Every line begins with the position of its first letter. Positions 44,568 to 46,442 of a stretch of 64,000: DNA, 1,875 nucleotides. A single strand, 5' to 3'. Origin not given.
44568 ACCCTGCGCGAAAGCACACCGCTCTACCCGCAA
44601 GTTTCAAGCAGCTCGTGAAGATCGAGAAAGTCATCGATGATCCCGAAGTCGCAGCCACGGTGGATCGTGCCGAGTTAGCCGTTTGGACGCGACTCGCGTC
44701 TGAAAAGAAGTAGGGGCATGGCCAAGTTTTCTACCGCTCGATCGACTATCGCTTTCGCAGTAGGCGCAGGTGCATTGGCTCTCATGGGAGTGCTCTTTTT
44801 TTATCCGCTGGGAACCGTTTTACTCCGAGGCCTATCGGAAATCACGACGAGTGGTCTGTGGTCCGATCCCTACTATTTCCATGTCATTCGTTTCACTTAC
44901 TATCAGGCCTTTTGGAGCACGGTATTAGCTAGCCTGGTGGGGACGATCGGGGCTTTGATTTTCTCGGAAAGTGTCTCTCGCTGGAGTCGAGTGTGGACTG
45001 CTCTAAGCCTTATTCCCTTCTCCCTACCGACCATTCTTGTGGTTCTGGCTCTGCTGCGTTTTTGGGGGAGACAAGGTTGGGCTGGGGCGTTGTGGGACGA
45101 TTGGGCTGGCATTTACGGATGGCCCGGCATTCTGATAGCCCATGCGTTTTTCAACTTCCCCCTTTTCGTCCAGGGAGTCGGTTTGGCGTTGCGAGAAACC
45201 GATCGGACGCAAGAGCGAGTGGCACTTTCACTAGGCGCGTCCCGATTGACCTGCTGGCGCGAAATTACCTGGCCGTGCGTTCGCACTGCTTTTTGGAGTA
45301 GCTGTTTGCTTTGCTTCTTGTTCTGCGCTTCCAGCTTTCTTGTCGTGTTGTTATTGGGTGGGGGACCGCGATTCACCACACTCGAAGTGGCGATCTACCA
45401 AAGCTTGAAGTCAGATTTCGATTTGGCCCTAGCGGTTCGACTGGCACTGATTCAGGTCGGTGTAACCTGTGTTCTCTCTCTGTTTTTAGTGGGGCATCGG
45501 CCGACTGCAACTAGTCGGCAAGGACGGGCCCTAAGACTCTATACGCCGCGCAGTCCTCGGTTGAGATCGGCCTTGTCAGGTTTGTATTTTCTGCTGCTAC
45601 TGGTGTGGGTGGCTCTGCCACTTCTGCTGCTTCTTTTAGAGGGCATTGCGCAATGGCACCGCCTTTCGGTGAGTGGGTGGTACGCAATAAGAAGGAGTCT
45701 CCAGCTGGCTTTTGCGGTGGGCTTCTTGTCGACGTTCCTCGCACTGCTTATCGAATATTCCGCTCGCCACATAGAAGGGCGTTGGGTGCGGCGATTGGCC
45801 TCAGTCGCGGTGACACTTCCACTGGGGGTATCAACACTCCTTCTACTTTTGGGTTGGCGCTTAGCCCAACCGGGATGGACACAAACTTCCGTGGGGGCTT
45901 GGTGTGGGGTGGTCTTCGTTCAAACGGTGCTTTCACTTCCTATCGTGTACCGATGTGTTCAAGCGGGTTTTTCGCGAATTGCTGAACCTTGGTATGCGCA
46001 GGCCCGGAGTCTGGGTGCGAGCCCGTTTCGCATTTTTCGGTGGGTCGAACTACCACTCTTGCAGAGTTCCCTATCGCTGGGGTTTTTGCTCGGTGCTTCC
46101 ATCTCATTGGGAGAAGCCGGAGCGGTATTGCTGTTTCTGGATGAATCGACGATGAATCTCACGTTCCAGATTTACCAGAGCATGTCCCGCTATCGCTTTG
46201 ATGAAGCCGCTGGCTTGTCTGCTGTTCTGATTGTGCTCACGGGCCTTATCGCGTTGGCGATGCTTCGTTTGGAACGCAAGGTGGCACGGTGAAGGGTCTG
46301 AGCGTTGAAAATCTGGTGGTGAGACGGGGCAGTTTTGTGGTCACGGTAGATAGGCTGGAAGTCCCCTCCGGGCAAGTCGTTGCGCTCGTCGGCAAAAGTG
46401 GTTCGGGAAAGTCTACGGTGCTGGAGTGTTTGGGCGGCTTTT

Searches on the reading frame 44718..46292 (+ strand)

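Call 36: search_protein_families(library=pfam, proteins=[window:44718-46292:+], max_evalue=0.00001)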
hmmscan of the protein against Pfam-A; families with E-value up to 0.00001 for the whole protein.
window:44718-46292:+ (524 aa): 1 family
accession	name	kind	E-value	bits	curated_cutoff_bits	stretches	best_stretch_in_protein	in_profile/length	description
PF00528.27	BPD_transp_1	-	2.6e-16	60.3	26.4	2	354-518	13-174/184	Binding-protein-dependent transport system inner membrane component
